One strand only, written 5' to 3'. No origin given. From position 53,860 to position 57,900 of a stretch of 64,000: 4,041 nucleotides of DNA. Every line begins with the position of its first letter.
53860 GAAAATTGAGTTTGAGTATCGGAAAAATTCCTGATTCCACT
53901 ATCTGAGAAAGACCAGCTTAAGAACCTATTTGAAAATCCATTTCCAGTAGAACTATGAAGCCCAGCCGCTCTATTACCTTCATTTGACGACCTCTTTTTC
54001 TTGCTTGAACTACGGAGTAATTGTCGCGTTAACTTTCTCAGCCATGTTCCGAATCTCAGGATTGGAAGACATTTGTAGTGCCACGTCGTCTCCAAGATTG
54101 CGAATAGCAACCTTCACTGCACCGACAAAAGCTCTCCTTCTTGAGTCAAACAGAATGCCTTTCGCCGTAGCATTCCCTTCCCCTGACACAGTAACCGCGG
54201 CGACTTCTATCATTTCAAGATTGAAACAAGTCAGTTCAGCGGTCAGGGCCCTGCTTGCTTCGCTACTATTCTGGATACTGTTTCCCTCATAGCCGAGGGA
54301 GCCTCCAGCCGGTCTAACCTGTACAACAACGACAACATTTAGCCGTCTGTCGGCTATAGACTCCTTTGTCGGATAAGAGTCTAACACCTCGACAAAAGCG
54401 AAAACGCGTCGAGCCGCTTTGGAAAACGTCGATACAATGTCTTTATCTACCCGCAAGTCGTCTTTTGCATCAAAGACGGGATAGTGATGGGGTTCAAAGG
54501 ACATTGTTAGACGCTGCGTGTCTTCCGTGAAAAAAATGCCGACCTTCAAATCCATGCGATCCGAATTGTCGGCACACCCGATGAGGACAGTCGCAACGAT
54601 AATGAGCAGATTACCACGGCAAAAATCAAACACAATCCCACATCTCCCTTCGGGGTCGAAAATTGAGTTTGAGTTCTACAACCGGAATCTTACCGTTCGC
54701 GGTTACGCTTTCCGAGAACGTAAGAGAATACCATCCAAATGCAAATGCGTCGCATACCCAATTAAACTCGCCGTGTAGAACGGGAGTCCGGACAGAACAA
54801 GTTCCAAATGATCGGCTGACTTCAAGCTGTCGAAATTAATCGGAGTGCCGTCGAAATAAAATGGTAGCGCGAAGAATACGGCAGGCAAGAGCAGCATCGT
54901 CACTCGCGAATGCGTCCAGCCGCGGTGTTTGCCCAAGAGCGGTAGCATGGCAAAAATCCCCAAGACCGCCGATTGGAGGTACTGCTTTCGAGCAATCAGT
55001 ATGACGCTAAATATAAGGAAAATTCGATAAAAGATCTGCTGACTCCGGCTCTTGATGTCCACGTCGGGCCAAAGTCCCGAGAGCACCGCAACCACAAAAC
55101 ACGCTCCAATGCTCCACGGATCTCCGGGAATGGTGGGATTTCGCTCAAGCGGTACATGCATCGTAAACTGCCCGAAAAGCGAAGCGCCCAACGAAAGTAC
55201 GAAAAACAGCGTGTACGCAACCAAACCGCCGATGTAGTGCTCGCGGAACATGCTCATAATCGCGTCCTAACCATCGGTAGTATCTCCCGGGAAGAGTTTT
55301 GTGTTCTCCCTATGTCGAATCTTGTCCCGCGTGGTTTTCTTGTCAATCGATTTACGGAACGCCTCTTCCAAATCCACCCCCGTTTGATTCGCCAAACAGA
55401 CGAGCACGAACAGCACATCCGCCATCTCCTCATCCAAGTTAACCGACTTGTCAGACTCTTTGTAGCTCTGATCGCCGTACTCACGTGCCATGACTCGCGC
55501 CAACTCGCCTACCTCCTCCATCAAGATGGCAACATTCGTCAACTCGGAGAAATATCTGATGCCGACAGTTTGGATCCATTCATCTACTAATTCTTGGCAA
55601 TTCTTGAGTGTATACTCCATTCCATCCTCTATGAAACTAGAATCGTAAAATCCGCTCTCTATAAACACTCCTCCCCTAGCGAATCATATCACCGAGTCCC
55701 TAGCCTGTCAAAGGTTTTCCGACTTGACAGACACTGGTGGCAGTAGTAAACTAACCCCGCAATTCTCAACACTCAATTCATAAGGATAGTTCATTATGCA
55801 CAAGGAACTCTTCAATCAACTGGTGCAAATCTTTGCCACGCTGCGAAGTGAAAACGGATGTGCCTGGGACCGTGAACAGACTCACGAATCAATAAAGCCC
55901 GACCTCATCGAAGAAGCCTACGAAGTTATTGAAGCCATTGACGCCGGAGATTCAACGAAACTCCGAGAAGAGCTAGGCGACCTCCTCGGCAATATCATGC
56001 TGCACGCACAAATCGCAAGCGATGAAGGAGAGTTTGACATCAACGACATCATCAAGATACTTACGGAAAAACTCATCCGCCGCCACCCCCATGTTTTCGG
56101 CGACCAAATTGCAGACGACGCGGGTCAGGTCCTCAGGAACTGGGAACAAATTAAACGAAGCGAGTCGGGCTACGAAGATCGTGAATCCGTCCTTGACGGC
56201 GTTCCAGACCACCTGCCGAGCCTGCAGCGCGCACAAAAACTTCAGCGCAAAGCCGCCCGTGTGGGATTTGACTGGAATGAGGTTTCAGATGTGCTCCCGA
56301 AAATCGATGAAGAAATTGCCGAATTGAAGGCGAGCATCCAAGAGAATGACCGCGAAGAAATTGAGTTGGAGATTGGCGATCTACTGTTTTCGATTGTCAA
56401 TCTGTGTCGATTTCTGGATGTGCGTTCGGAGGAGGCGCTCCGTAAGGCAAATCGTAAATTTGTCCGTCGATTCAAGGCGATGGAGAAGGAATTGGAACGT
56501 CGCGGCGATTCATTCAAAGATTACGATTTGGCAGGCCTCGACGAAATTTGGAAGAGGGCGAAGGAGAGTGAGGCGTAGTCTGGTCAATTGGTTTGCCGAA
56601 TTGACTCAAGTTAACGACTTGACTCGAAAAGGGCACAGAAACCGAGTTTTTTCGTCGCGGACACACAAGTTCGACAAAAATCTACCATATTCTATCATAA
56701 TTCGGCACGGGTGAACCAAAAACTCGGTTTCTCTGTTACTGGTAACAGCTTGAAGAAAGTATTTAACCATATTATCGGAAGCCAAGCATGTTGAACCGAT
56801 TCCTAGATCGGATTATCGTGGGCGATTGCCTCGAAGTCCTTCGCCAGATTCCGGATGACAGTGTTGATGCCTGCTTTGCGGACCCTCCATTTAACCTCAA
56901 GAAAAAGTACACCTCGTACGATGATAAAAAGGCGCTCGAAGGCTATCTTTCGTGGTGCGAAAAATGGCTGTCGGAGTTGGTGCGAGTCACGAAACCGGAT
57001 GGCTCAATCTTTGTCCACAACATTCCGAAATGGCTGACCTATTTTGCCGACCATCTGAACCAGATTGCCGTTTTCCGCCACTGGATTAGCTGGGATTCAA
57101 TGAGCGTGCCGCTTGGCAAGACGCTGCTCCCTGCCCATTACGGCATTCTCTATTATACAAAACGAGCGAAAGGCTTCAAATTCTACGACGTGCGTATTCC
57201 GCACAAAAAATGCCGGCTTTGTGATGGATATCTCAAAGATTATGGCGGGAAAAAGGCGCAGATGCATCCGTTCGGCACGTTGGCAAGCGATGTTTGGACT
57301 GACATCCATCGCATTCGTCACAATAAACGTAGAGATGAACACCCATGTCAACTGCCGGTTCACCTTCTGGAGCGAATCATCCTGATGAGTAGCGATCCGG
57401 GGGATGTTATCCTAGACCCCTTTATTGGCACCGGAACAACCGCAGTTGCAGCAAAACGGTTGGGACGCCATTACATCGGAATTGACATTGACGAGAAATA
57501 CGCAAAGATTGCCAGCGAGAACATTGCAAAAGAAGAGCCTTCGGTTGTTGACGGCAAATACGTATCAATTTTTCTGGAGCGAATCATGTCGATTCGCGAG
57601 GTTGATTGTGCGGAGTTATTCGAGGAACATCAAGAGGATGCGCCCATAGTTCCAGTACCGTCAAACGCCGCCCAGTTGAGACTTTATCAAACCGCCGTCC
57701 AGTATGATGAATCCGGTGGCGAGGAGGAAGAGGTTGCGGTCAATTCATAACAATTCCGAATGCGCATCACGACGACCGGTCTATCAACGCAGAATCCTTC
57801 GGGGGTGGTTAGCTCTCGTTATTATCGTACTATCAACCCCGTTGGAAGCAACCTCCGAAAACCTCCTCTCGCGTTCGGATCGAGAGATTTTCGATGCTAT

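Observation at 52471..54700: Tandem triplication of a ~0.77-kb lipoprotein unit with near-identical ends and a hypervariable core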

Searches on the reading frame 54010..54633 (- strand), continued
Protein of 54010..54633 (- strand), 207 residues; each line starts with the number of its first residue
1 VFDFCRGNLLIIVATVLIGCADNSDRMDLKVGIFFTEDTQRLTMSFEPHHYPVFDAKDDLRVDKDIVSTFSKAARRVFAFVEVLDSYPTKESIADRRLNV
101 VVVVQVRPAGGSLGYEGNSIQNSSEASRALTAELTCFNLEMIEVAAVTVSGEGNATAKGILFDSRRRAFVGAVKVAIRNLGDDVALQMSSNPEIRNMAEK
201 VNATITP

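Call 63: find_encoding_contigs(protein=P0047, flank=5000, max_places=1)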
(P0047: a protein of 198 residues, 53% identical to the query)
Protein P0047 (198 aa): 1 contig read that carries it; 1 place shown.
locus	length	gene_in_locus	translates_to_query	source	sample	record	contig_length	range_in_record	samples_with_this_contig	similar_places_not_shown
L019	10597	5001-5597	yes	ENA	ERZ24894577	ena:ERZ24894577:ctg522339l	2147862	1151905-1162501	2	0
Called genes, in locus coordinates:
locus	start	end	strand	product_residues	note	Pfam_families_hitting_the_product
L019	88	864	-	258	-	PF00248:Aldo_ket_red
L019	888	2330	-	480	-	PF03972:MmgE_PrpD_N, PF19305:MmgE_PrpD_C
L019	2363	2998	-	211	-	PF01569:PAP2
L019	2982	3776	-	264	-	PF03819:MazG, PF01503:PRA-PH (weak), PF03819:MazG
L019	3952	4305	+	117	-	PF01503:PRA-PH (weak), PF03819:MazG, PF12643:MazG-like (weak)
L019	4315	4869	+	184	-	PF04307:YdjM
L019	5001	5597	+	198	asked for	-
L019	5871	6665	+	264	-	PF07505:DUF5131, PF17338:GP88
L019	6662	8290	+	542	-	PF00355:Rieske, PF00478:IMPDH (faint), PF01645:Glu_synthase, PF01070:FMN_dh (weak)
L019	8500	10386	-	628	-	PF02776:TPP_enzyme_N, PF00205:TPP_enzyme_M, PF02775:TPP_enzyme_C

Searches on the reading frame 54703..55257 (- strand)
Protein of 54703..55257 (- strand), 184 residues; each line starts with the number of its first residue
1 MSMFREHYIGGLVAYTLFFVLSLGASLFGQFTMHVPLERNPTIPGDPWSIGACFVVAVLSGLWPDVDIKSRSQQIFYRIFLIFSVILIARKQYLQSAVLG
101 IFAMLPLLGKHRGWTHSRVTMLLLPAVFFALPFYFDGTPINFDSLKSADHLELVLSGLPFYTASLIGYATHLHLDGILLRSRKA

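Call 6: search_protein_families(library=pfam, proteins=[window:54703-55257:-], max_evalue=1)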
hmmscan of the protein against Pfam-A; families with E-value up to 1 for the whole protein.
window:54703-55257:- (184 aa): 1 family
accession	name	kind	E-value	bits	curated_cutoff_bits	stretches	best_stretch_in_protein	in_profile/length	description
PF04307.19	YdjM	-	7.7e-09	35.7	29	1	51-177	27-108/176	YdjM inner membrane protein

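Call 7: search_protein_families(library=ncbifam, proteins=[window:54703-55257:-], max_evalue=1)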
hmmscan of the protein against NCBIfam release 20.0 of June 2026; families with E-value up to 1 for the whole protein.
window:54703-55257:- (184 aa): 0 families

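Call 59: search_protein_families(library=padloc, proteins=[window:54703-55257:-], max_evalue=0.01)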
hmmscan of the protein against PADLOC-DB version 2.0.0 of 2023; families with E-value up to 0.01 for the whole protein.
window:54703-55257:- (184 aa): 0 families

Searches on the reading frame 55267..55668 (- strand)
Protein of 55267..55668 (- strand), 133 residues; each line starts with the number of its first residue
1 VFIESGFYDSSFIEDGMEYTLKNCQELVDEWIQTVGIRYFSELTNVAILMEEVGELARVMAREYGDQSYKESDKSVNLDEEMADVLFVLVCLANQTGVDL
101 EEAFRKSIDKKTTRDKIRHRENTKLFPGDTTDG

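Call 6: search_protein_families(library=pfam, proteins=[window:55267-55668:-], max_evalue=1)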
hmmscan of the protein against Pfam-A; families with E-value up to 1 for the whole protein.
window:55267-55668:- (133 aa): 7 families
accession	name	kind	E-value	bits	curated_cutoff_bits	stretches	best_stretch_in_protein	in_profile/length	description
PF03819.22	MazG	-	3.4e-16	59.7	22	1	41-116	2-71/74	MazG nucleotide pyrophosphohydrolase domain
PF01503.22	PRA-PH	-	3.4e-06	27.8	21.3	1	47-106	32-81/86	Phosphoribosyl-ATP pyrophosphohydrolase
PF12643.12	MazG-like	-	4.4e-06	27.3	27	1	49-121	15-76/85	MazG-like family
PF20530.3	DUF6745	-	0.0084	15.9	27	1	40-90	98-148/206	Domain of unknown function (DUF6745)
PF08761.16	dUTPase_2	-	0.02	15.6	22.9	1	21-113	5-100/162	dUTPase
PF19111.5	DUF5798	-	0.054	14.2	27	1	73-111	43-81/89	Family of unknown function (DUF5798)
PF20822.2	Cmr2_hel_dom1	-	0.13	13.3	27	1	1-35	44-78/93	CRISPR RNA silencing complex Cmr2 subunit, first helical domain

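Call 7: search_protein_families(library=ncbifam, proteins=[window:55267-55668:-], max_evalue=1)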
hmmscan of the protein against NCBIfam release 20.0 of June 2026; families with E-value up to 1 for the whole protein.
window:55267-55668:- (133 aa): 8 families
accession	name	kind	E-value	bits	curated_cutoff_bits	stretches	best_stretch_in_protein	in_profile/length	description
NF007113.1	PRK09562.1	equivalog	4.7e-06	26.4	208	1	30-114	144-218/251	nucleoside triphosphate pyrophosphohydrolase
TIGR00444.1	mazG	subfamily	8.9e-05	22.2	148.3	1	67-114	170-217/248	MazG family protein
NF052436.1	YabN_Meth_PPase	exception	0.00017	20.7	525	1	67-114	407-454/486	bifunctional methyltransferase/pyrophosphohydrolase YabN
NF008990.0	PRK12334.2-2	equivalog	0.00028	20.3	884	1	46-129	321-402/436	nucleoside triphosphate pyrophosphohydrolase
TIGR03188.1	histidine_hisI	equivalog_domain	0.012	15.8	42.7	1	72-103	50-80/84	phosphoribosyl-ATP diphosphatase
NF001613.0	PRK00400.1-5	equivalog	0.015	15.3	120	1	76-113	58-94/107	phosphoribosyl-ATP diphosphatase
NF008986.0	PRK12333.1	equivalog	0.091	12.7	292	1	56-113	143-197/204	nucleoside triphosphate pyrophosphohydrolase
TIGR03399.1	RNA_3prim_cycl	equivalog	0.16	11.1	250.05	1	49-97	251-299/326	RNA 3'-terminal phosphate cyclase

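Call 59: search_protein_families(library=padloc, proteins=[window:55267-55668:-], max_evalue=0.01)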
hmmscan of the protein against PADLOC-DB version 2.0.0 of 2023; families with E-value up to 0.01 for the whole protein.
window:55267-55668:- (133 aa): 0 families

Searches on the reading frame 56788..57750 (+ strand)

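Call 59: search_protein_families(library=padloc, proteins=[window:56788-57750:+], max_evalue=0.01)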
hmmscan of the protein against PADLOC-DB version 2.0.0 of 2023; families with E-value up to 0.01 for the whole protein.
window:56788-57750:+ (320 aa): 78 families (the best 25 are shown)
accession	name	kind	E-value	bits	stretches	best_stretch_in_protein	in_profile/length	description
PDLC03238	MTase_II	-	9.5e-79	263.4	1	6-271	123-393/428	Type II methyltransferase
PDLC03299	MTase_II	-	9.1e-58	194.1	1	8-247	16-258/296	Type II methyltransferase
PDLC03371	MTase_II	-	7.8e-55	184.2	1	7-251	11-257/260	Type II methyltransferase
PDLC03216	MTase_II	-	8.8e-40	134.8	2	174-251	183-260/364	Type II methyltransferase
PDLC03320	MTase_II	-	7.4e-39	131.6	1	11-252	37-280/289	Type II methyltransferase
PDLC03738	oMTase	-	9.3e-39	131.2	1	5-251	19-270/376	orphan methyltransferase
PDLC03353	MTase_II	-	1.6e-37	127.5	2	157-248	163-252/260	Type II methyltransferase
PDLC03230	MTase_II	-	1.1e-36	124.9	1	4-248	33-284/360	Type II methyltransferase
PDLC03339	MTase_II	-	1.9e-35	120.4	1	8-246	5-271/399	Type II methyltransferase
PDLC03387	MTase_II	-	2.4e-31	107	2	171-249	200-278/289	Type II methyltransferase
PDLC03265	MTase_II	-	4.6e-30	103.2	2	166-241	247-323/333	Type II methyltransferase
PDLC03295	MTase_II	-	1.4e-29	101.6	2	175-266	194-285/292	Type II methyltransferase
PDLC03350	MTase_II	-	4e-29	100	2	178-248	227-297/312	Type II methyltransferase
PDLC03337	MTase_II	-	1.4e-26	91.4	1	2-242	4-242/264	Type II methyltransferase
PDLC03300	MTase_II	-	9.1e-26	88.6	2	38-248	73-278/302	Type II methyltransferase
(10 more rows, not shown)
